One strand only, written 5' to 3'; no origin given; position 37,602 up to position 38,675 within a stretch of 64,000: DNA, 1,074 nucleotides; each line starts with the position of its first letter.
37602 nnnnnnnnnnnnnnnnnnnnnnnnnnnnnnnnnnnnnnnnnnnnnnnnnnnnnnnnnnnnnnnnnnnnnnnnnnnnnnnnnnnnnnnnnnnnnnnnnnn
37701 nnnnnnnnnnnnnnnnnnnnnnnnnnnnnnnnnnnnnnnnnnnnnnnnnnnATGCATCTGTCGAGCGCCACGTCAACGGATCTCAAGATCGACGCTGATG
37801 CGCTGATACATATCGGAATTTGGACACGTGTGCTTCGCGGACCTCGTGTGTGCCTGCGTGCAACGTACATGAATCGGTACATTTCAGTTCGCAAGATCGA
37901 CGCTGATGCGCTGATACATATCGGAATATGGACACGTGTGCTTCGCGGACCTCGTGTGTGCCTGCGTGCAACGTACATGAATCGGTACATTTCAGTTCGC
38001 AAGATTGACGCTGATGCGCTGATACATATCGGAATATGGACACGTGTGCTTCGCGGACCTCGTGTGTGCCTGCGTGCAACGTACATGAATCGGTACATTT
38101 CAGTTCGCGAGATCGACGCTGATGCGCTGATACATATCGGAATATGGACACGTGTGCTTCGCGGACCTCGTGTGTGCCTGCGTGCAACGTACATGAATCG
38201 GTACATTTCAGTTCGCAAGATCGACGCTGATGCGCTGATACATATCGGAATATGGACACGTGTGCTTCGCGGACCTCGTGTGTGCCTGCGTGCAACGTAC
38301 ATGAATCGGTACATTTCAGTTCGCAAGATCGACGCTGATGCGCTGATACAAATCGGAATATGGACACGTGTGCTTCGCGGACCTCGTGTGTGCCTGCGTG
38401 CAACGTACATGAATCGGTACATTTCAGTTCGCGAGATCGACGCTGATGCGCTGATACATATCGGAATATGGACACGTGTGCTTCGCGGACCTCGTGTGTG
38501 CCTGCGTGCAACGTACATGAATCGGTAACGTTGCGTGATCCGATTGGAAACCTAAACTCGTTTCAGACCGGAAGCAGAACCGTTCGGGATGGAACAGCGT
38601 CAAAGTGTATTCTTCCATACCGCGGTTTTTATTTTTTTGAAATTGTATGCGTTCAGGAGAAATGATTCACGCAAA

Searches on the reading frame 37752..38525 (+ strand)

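Call 62: search_protein_families(library=pfam, proteins=[window:37752-38525:+], max_evalue=0.1)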
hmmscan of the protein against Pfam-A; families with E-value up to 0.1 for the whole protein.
window:37752-38525:+ (258 aa): 12 families
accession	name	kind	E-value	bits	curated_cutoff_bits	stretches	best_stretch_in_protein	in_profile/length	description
PF18193.7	Fibrillin_U_N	-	3.1e-12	46.7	26.2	0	26-34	6-14/37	Fibrillin 1 unique N-terminal domain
PF18472.7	HP1451_C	-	3.1e-11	43.6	25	0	35-49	43-57/67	HP1451 C-terminal domain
PF16293.11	zf-C2H2_9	-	5e-09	36.4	29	0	183-198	35-50/59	C2H2 type zinc-finger (1 copy)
PF19691.4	DUF6192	-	1.2e-08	35.3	27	0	83-146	72-135/248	Family of unknown function (DUF6192)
PF22035.1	Lpg0393_VPS9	-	3.6e-08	34.1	27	0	180-204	25-46/149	Lpg0393 VPS9-like domain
PF23976.1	DUF7302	-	3e-07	31.1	24.9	0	110-135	6-31/61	Family of unknown function (DUF7302)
PF17913.6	FHA_2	-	1e-05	25.8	23.1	0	32-51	40-59/71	FHA domain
PF00134.28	Cyclin_N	-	0.0032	17.6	23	0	212-239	51-78/127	Cyclin, N-terminal domain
PF14872.12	GHL5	-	0.0047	15.5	23.7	0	159-201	33-75/809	Hypothetical glycoside hydrolase 5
PF11112.13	PyocinActivator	-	0.005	17.4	24.2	0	107-129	5-27/74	Pyocin activator protein PrtN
PF01866.22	Diphthamide_syn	-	0.039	13.8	33.2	0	153-166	40-53/302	Putative diphthamide synthesis protein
PF04262.19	Glu_cys_ligase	-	0.04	13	27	0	186-205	317-336/372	Glutamate-cysteine ligase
